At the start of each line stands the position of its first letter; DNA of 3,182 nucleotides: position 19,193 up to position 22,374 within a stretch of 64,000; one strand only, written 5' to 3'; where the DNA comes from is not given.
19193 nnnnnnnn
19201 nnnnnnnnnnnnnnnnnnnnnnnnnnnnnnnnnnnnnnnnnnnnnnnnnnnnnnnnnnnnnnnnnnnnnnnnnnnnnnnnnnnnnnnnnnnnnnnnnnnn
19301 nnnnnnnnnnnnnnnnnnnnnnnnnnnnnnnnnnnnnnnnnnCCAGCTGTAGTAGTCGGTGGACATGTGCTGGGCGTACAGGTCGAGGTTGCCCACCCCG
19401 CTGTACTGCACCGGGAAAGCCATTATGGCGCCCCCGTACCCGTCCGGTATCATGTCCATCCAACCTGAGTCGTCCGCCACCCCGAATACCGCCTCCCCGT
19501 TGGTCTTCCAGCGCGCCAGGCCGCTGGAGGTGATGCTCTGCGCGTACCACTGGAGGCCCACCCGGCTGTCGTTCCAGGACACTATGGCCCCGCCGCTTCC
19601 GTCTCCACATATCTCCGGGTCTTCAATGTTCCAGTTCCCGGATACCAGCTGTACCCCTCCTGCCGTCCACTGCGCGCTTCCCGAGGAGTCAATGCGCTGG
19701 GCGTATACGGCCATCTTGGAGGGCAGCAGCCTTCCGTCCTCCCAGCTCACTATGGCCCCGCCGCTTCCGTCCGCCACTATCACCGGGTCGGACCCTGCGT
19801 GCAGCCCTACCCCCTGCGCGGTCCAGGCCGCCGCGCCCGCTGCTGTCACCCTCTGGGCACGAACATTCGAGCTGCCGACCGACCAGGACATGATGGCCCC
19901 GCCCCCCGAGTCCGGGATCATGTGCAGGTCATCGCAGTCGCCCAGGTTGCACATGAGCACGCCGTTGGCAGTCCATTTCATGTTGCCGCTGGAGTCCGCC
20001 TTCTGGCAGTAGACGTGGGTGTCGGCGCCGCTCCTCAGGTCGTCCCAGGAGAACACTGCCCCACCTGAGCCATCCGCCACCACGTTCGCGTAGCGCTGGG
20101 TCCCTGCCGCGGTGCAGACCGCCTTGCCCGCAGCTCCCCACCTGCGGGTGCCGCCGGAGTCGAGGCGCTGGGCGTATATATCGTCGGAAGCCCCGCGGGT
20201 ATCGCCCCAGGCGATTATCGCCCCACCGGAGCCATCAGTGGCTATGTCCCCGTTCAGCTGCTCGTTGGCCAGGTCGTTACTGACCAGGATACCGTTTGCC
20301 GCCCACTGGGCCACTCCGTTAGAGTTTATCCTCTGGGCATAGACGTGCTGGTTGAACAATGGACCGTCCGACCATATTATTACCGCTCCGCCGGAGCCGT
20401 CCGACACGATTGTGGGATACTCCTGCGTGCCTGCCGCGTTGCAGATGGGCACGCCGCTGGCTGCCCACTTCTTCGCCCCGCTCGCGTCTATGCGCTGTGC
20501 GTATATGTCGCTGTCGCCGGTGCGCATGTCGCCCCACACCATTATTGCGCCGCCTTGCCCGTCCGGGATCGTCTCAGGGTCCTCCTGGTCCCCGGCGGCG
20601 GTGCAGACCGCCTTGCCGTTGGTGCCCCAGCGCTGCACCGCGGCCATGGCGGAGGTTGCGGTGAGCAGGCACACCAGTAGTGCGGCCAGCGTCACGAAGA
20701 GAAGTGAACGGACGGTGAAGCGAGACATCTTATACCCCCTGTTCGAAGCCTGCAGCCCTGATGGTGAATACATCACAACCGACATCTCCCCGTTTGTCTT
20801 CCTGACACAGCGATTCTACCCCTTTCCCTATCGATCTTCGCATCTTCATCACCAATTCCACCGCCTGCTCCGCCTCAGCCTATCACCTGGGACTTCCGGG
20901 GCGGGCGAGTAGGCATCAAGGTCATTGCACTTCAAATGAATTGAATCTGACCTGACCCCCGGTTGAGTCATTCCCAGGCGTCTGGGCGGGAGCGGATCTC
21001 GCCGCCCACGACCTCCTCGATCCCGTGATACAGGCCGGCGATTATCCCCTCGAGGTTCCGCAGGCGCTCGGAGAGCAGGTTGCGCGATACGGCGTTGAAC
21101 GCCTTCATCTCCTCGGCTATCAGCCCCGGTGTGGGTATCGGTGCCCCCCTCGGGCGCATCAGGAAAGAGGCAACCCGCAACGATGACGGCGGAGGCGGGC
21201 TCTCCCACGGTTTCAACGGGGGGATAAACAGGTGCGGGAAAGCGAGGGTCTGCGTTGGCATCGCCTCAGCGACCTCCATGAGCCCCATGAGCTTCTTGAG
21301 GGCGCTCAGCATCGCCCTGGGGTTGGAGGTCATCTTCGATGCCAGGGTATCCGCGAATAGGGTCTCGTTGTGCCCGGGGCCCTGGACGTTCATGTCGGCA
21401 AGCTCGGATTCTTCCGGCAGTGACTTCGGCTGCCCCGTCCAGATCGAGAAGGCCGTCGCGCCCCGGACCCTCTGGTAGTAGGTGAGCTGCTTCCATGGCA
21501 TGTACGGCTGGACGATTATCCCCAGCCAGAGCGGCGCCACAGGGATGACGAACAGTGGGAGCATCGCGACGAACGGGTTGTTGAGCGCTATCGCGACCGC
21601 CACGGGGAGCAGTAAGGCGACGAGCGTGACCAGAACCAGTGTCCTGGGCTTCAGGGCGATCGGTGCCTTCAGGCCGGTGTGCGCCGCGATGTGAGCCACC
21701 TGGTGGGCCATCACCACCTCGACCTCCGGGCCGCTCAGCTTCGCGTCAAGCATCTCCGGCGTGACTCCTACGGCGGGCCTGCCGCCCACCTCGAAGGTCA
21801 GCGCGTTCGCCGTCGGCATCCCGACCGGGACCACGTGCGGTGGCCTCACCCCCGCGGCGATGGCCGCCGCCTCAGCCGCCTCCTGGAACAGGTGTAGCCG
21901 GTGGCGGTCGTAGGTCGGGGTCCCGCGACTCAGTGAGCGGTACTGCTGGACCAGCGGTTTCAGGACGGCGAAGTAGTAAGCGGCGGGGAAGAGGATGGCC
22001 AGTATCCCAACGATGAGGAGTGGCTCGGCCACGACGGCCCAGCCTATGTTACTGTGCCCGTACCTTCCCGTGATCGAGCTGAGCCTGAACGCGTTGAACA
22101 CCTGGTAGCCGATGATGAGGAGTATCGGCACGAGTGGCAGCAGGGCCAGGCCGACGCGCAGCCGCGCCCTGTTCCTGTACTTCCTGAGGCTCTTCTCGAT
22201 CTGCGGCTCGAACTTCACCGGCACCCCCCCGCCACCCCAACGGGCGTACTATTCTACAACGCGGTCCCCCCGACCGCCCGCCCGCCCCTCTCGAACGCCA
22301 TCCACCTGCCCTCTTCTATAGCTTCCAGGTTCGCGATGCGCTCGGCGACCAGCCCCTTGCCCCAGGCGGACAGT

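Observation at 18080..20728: Paralogous secreted protein: ~48-aa propeller-like repeats plus the same four-module tail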

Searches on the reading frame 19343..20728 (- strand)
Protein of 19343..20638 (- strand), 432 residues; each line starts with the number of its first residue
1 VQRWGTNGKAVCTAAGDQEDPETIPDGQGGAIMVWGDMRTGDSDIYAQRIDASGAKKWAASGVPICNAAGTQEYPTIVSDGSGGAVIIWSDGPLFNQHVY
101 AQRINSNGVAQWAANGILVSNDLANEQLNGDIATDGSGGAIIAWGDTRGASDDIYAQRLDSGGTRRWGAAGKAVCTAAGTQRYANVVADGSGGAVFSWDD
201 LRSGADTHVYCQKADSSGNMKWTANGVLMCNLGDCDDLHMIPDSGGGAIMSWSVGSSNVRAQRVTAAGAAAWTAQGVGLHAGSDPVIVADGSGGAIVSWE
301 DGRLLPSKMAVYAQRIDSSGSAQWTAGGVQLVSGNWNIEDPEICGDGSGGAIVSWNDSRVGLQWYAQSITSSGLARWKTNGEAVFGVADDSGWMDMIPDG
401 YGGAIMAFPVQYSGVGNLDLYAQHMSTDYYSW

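Call 11: find_homologous_proteins(query=window:19343-20638:-, max_evalue=0.001)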
Query seq(432 aa) (432 aa): 6327 proteins with E <= 0.001 among 8000 candidates; the best 120 are listed.
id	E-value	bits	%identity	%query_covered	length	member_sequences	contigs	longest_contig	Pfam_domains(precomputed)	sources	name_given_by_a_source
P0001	3.4e-204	697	42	98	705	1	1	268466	-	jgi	jgi:hypothetical protein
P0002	3.2e-199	681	43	97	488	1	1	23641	-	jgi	jgi:hypothetical protein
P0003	1.5e-197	675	43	98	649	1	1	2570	PF13860.13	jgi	jgi:hypothetical protein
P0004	4.0e-191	654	43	98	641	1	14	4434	-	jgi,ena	-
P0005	4.8e-191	654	43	98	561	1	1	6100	PF07372.18,PF18962.8,PF13860.13,PF06832.19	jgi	jgi:hypothetical protein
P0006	7.3e-182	623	38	98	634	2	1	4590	PF18962.8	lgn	-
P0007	2.2e-180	619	39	99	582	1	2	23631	PF07372.18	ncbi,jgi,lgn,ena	ncbi:MAG: T9SS type A sorting domain-containing protein [Bacteroidales bacterium]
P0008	1.5e-179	616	41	97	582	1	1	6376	PF18962.8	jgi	jgi:hypothetical protein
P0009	4.1e-179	614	40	98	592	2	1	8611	PF03160.21,PF04616.21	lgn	-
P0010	5.6e-179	614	40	98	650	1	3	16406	PF13860.13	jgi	jgi:hypothetical protein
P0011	2.8e-177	608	42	98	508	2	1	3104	-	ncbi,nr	ncbi:MAG TPA: hypothetical protein VJS69_00190, partial [Candidatus Krumholzibacteria bacterium]|nr:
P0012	1.5e-170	586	41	97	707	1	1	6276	-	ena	-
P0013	2.2e-170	586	44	84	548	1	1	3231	-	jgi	jgi:hypothetical protein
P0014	9.8e-170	584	42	99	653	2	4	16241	PF18962.8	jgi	jgi:hypothetical protein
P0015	1.2e-169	583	43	86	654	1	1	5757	PF15780.12,PF18962.8,PF13860.13,PF22544.3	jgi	jgi:hypothetical protein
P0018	5.7e-168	578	39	98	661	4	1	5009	PF13860.13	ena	-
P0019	7.8e-167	574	45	87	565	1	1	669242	PF18962.8,PF13860.13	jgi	jgi:FlgD Ig-like domain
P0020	2.7e-166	572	43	97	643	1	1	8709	PF19408.6,PF18962.8,PF06832.19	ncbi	ncbi:MAG: hypothetical protein RLZZ165_1628 [Bacteroidota bacterium]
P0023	1.5e-163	563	42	97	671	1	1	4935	PF18962.8,PF13860.13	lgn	-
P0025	2.5e-160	552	41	97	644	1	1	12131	PF18962.8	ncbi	-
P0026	7.6e-160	551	38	94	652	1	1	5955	PF13860.13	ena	-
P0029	4.2e-159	548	42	98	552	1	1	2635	PF07372.18,PF18962.8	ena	-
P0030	8.6e-159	547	42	98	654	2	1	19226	PF26549.1,PF13860.13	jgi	jgi:hypothetical protein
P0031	1.3e-158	547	40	86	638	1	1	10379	PF18962.8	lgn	-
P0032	3.9e-158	545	37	98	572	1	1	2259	PF13860.13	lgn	-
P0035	1.1e-156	541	42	97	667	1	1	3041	PF03640.21,PF14061.13,PF13860.13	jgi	-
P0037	2.1e-156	540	44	86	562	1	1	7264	PF13860.13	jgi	jgi:predicted lipoprotein with Yx(FWY)xxD motif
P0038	2.7e-156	539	38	97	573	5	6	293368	PF18962.8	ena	-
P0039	1.3e-155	537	42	92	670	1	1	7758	PF18962.8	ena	-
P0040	2.1e-155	536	38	98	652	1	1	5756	PF13860.13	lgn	-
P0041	3.5e-155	536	40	98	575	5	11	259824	PF18962.8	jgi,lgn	jgi:predicted lipoprotein with Yx(FWY)xxD motif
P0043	1.0e-154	534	39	98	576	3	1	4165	PF18962.8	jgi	-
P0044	3.5e-154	532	39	98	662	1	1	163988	PF13860.13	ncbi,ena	-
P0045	8.0e-154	531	44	96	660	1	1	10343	PF18962.8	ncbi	ncbi:MAG TPA: T9SS type A sorting domain-containing protein [Bacteroidota bacterium]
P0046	9.2e-154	531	39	98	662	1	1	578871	PF13860.13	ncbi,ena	-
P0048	4.0e-153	529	42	86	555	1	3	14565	PF18962.8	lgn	-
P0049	4.8e-153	528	41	98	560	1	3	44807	PF18962.8,PF13860.13,PF06832.19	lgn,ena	-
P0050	1.0e-152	527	37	97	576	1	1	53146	PF18962.8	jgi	jgi:predicted lipoprotein with Yx(FWY)xxD motif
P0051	1.3e-152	527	39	98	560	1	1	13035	PF07372.18,PF18962.8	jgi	-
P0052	2.0e-152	526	38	94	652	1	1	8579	PF13860.13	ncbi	-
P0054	7.5e-152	525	44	98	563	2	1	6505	PF18962.8,PF13860.13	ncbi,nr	ncbi:MAG TPA: FlgD immunoglobulin-like domain containing protein [Candidatus Krumholzibacteria bacte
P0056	9.9e-150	518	40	95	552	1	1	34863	PF13448.12,PF18962.8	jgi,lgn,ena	-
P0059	5.6e-149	515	39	98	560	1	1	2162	PF07372.18,PF18962.8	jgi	-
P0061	1.4e-148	514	39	98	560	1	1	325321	PF07372.18,PF18962.8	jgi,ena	-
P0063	1.6e-147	510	44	99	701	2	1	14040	PF03640.21,PF07372.18,PF18962.8,PF06832.19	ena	-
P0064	1.7e-147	510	37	98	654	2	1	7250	PF18962.8,PF13860.13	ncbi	-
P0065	2.5e-147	510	37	99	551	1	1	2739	PF07372.18,PF18962.8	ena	-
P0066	3.4e-147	509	44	86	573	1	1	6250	PF14061.13,PF18962.8,PF13860.13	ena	-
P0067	5.9e-147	508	41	99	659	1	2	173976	PF15780.12,PF07610.18,PF18962.8,PF12371.15,PF22544.3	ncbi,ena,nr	ncbi:T9SS type A sorting domain-containing protein [candidate division WOR-3 bacterium]|nr:T9SS type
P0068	6.2e-147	508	39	97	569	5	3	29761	PF18962.8,PF13860.13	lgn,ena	-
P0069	6.4e-147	508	43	94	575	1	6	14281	PF18962.8,PF13860.13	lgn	-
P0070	1.1e-146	508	38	97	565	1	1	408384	PF18962.8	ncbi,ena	-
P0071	1.3e-146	507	40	98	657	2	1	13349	PF18962.8,PF13860.13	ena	-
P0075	4.1e-146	506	41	98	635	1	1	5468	PF18962.8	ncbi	ncbi:MAG: T9SS type A sorting domain-containing protein [Chitinophagaceae bacterium]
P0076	4.6e-146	505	38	98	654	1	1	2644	PF13860.13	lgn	-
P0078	5.8e-146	505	41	97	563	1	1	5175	PF13860.13,PF06832.19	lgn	-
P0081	1.7e-145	504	42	97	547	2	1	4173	PF18962.8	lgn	-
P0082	2.1e-145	503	36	97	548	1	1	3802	PF18962.8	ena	-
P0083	2.1e-145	503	42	83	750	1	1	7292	PF18962.8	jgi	jgi:hypothetical protein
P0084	2.3e-145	503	40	83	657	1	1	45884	PF17573.9,PF18962.8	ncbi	-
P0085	2.7e-145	503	41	94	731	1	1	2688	PF13860.13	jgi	jgi:hypothetical protein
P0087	6.6e-145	502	38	98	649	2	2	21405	PF13860.13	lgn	-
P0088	6.9e-145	502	35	98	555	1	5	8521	PF18962.8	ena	-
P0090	1.7e-144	500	37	98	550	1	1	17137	PF18962.8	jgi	jgi:hypothetical protein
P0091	1.0e-143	498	40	97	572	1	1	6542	PF03640.21,PF07372.18,PF18962.8,PF13860.13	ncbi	-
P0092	1.2e-143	498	38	98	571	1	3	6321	PF13860.13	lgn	-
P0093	3.2e-143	496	42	98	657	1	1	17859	PF13860.13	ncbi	-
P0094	1.2e-142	494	37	98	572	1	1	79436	PF18962.8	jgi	jgi:hypothetical protein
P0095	1.8e-142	494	37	95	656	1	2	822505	PF18962.8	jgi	-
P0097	3.3e-142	493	40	100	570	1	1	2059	PF18962.8,PF13860.13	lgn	-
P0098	4.2e-142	492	42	83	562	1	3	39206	PF18962.8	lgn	-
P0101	8.7e-142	491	37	99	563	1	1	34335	PF18962.8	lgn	-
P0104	6.5e-141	488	38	88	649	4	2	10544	PF13860.13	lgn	-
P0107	2.3e-140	487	45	83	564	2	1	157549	PF13860.13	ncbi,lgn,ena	-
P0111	2.9e-140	486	39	86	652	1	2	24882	PF13860.13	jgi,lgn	jgi:hypothetical protein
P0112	3.1e-140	486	41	86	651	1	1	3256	PF13860.13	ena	-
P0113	4.3e-140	486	42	98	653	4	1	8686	PF13860.13,PF06832.19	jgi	jgi:hypothetical protein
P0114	4.3e-140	486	41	98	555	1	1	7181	PF26240.1,PF03640.21,PF07372.18,PF18962.8,PF13860.13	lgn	-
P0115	6.6e-140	485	34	98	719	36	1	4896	PF18962.8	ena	-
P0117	1.4e-139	484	40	98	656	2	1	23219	PF13860.13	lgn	-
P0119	2.7e-139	483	36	98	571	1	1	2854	PF18962.8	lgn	-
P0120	4.0e-139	483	39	99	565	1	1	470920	PF18962.8,PF13860.13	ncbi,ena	-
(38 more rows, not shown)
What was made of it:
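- Outside this lineage, about 74 of the 120 best homologs of the head carry a T9SS sorting domain (PF18962) or a FlgD-Ig-like domain (PF13860) (my count of the rows in call 11).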

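Call 33: predict_structure(alignment_id=A2)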
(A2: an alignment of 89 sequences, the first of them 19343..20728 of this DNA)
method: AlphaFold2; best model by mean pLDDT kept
length: 462 residues; sequences in the alignment: 89
mean_pLDDT: 94.2   pTM: 0.91
mean pLDDT of the five models: 94.2, 94.1, 93.5, 93.4, 93.3
residues with pLDDT >= 90: 405; 70-90: 43; 50-70: 14; < 50: 0
segments of 3 or more residues with pLDDT < 50: none
pLDDT, mean of each block of 10 residues (from residue 1): 74 95 78 86 97 96 98 98 96 97 97 98 89 98 98 94 98 93 97 98 97 98 98 96 98 98 96 97 95 98 95 97 97 80 98 96 94 97 96 95 96 91 95 95 90 86 52
secondary structure, 60 per line:
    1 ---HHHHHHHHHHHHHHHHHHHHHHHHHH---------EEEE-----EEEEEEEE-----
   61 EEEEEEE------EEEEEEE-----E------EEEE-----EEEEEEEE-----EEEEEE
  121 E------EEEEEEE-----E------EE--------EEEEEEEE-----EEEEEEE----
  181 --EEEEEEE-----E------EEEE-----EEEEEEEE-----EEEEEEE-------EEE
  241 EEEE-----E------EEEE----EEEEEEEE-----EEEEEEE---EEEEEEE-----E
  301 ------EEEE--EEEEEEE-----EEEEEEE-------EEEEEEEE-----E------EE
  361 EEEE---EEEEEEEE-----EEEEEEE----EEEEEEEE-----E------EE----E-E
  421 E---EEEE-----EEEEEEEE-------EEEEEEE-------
elements in order: H4-29 E39-42 E48-55 E61-67 E74-80 E93-96 E102-109 E115-121 E128-134 E157-164 E170-176 E183-189 E202-205 E211-218 E224-230 E238-244 E257-260 E265-272 E278-284 E288-294 E307-310 E313-319 E325-331 E339-346 E359-364 E368-375 E381-387 E392-399 E425-428 E434-441 E449-455
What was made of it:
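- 20639..20728 (-): Signal peptide (aa 1-30, ...TSAMA|AV). Modelled as an N-terminal helix, residues 4-29 (call 33).
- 19346..20629 (-): Eight-bladed beta-propeller head, aa 34-461. Blade boundaries in nt: 20629-20468, 20467-20306, 20305-20141, 20140-19976, 19975-19826, 19825-19670, 19669-19511, 19510-19346. AF2 model pLDDT 94.2, pTM 0.91, most of the eight blades with four strands each (call 33).
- On Beta-propeller: AF2 head model: pLDDT 94.2, pTM 0.91, eight repeat units, most with four strands each (call 33).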

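Call 37: fold_search(model_id=the predicted structure, library=pdb)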
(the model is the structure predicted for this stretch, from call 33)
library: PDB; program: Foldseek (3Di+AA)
matches with E <= 10: 768; with E <= 0.001: 320
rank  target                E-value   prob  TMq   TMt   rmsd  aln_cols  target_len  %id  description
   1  7roo                  3.8e-10  1.00  0.57  0.42   6.9       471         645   16  Crystal structure of Friedel-Crafts alkylating enzyme CylK from Cylindospermum licheniforme with bromide (released 2022-03-23)
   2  5mum                  2.7e-08  1.00  0.42  0.47  11.4       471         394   11  Glycoside Hydrolase BACINT_00347 (released 2017-04-26)
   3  5mvh                  5.0e-08  1.00  0.47  0.53   9.0       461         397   11  Glycoside Hydrolase BACCELL_00856 (released 2017-04-26)
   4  6gxs_A                5.8e-08  1.00  0.52  0.64   6.4       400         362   13  Crystal structure of CV39L lectin from Chromobacterium violaceum at 1.8 A resolution (released 2019-12-04)
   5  6gxs_B                6.4e-08  1.00  0.49  0.60   7.4       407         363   12  Crystal structure of CV39L lectin from Chromobacterium violaceum at 1.8 A resolution (released 2019-12-04)
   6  6rg2_A                6.7e-08  1.00  0.50  0.65   8.5       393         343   12  Photorhabdus laumondii lectin PLL2 in complex with 3-O-methyl-D-glucose (released 2020-07-01)
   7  6rgr                  7.1e-08  1.00  0.51  0.66   6.7       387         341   10  Photorhabdus asymbiotica lectin PHL in complex with L-rhamnose (released 2020-07-01)
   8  4irt                  7.4e-08  1.00  0.48  0.54   9.1       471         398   11  Crystal structure of a putative neuraminidase (BACOVA_03493) from Bacteroides ovatus ATCC 8483 at 1.74 A resolution (released 2013-03-13)
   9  5mxf                  1.1e-07  1.00  0.52  0.66   6.8       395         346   11  Photorhabdus asymbiotica lectin (PHL) in complex with alpha-methyl fucoside (released 2017-08-09)
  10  3h6j                  1.5e-07  1.00  0.37  0.38   7.9       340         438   14  Crystal structure of a putative neuraminidase from Pseudomonas aeruginosa (released 2009-05-12)
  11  2vw0                  1.5e-07  1.00  0.31  0.24  15.1       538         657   10  Crystal structure of the NanB sialidase from Streptococcus pneumoniae (released 2008-06-24)
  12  6rgg_B                1.8e-07  1.00  0.52  0.67   6.9       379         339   12  Photorhabdus laumondii lectin PLL2 in complex with O-methylated PGL-1-derived disaccharide (released 2020-07-01)
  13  5mxe                  1.8e-07  1.00  0.49  0.63   7.9       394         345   10  Photorhabdus asymbiotica lectin (PHL) in free form (released 2017-08-09)
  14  6gxs_C                2.0e-07  1.00  0.48  0.60   5.7       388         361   13  Crystal structure of CV39L lectin from Chromobacterium violaceum at 1.8 A resolution (released 2019-12-04)
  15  6fhx_A                2.1e-07  1.00  0.48  0.62   8.2       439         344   10  Photorhabdus asymbiotica lectin (PHL) in complex with synthetic C-fucoside (released 2019-01-30)
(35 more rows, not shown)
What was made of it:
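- On Beta-propeller: All top PDB matches are propellers (call 37).
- Structural neighbours of the propeller include lectins and glycosidases (call 37).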

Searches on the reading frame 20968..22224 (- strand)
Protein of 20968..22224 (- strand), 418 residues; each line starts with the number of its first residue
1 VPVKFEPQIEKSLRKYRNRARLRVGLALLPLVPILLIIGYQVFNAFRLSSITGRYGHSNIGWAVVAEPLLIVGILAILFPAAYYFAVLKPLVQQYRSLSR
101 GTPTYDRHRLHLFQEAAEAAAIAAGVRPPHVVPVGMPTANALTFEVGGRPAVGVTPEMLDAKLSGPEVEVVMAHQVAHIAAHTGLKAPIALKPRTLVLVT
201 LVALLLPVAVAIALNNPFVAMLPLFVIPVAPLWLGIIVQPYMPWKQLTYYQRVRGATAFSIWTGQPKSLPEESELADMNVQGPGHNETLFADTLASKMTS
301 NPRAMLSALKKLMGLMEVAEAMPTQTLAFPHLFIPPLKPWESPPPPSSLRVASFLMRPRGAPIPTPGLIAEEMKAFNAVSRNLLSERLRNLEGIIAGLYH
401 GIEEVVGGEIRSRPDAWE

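Call 6: search_protein_families(library=pfam, proteins=[window:20968-22224:-], max_evalue=1)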
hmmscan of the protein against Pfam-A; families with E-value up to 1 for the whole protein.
window:20968-22224:- (418 aa): 1 family
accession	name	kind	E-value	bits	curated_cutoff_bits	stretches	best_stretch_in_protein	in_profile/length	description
PF01435.24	Peptidase_M48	-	0.0002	21.7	20.3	1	115-212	9-108/186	Peptidase family M48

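Call 7: search_protein_families(library=ncbifam, proteins=[window:20968-22224:-], max_evalue=1)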
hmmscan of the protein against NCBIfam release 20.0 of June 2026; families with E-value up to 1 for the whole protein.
window:20968-22224:- (418 aa): 6 families
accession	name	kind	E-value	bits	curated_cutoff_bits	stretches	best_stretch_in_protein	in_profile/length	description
NF003425.0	PRK04897.1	equivalog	7.4e-08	31.9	355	2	74-208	44-172/298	zinc metalloprotease HtpX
NF002669.0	PRK02391.1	equivalog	2.8e-05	23.4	341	2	64-181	36-147/298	zinc metalloprotease HtpX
NF002363.0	PRK01345.1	equivalog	0.00068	18.8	422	1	114-186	70-142/318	zinc metalloprotease HtpX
NF002826.0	PRK03001.1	equivalog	0.0007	18.8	369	1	114-186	71-143/285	zinc metalloprotease HtpX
NF003965.0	PRK05457.1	equivalog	0.1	11.9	245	1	118-181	84-147/285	protease HtpX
NF002775.0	PRK02870.1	equivalog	0.16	11.2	285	1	152-182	158-187/338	zinc metalloprotease HtpX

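Call 67: find_homologous_proteins(query=window:20968-22224:-, max_evalue=0.00001)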
Query window:20968-22224:- (418 aa): 3 proteins with E <= 0.00001 among 8000 candidates.
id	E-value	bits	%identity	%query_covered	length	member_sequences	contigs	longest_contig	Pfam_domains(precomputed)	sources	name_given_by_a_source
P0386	2.0e-269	912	100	100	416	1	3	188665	-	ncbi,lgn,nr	ncbi:MAG: M48 family metalloprotease [Actinobacteria bacterium]|nr:M48 family metalloprotease [Actin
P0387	5.2e-215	732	79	100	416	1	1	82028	PF01435.25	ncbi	ncbi:MAG: M48 family metalloprotease [Actinomycetota bacterium]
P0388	3.5e-97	344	43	99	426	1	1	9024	-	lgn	-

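Call 68: find_encoding_contigs(protein=P0387, flank=10000, max_places=2)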
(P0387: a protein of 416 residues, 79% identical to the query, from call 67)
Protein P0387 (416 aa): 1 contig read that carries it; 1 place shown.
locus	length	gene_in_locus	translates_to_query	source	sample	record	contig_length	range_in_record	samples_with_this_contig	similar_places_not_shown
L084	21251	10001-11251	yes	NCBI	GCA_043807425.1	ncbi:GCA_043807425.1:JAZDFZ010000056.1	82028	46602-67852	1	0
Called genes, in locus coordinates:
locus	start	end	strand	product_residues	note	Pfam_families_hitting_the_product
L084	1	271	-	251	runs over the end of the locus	-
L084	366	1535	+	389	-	PF13237:Fer4_10 (weak), PF14697:Fer4_21, PF12838:Fer4_7, PF13187:Fer4_9 (weak), PF00037:Fer4, PF12797:Fer4_2 (weak), PF12837:Fer4_6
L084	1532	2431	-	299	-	PF00892:EamA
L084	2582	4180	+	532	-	PF01494:FAD_binding_3 (faint), PF07992:Pyr_redox_2 (faint), PF01266:DAO, PF05834:Lycopene_cycl (faint), PF13450:NAD_binding_8 (faint), PF04324:Fer2_BFD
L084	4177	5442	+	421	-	PF00070:Pyr_redox (faint), PF00890:FAD_binding_2 (weak), PF01266:DAO (faint), PF03486:HI0933_like (faint), PF07992:Pyr_redox_2, PF12831:FAD_oxidored, PF13450:NAD_binding_8 (faint), PF13738:Pyr_redox_3 (weak)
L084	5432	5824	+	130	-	PF07892:DUF1667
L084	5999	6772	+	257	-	PF00497:SBP_bac_3, PF10613:Lig_chan-Glu_bd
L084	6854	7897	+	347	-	PF13828:DUF4190 (weak), PF00528:BPD_transp_1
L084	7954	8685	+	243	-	PF02463:SMC_N, PF09818:ABC_ATPase (faint), PF00005:ABC_tran, PF13304:AAA_21 (weak)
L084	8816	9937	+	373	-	-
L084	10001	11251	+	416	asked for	PF01435:Peptidase_M48 (faint)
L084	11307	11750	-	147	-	-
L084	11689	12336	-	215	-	PF01909:NTP_transf_2, PF18765:Polbeta (weak)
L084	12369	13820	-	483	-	PF02629:CoA_binding (weak), PF13380:CoA_binding_2, PF13607:Succ_CoA_lig, PF19045:Ligase_CoA_2 (weak)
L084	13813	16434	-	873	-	PF02190:LON_substr_bdg, PF00004:AAA, PF07728:AAA_5, PF22667:Lon_lid, PF05362:Lon_C, PF13541:ChlI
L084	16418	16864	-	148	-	PF00011:HSP20, PF17886:ArsA_HSP20 (faint)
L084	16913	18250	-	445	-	PF03816:LytR_cpsA_psr, PF13399:LytR_C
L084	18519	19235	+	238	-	PF03703:bPH_2, PF09851:SHOCT (weak)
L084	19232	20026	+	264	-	PF02811:PHP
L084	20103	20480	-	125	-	PF02452:PemK_toxin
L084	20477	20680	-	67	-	-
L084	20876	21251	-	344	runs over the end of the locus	PF07714:PK_Tyr_Ser-Thr (weak), PF00069:Pkinase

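Call 69: find_encoding_contigs(protein=P0388, flank=10000, max_places=2)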
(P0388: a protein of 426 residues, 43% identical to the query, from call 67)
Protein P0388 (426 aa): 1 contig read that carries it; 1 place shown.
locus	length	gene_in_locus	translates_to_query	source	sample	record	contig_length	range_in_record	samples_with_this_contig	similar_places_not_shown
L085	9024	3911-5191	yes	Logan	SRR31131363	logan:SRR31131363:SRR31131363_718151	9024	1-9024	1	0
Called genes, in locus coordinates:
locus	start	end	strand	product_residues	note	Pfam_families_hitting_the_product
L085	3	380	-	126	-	?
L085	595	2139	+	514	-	PF00135:COesterase, PF20434:BD-FAE (faint)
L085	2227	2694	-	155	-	-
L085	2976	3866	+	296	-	-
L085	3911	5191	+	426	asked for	-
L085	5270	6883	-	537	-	PF00890:FAD_binding_2 (faint), PF01266:DAO (faint), PF01593:Amino_oxidase, PF12831:FAD_oxidored (weak), PF13450:NAD_binding_8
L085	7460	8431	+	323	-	PF07143:AttH, PF17186:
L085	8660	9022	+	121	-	?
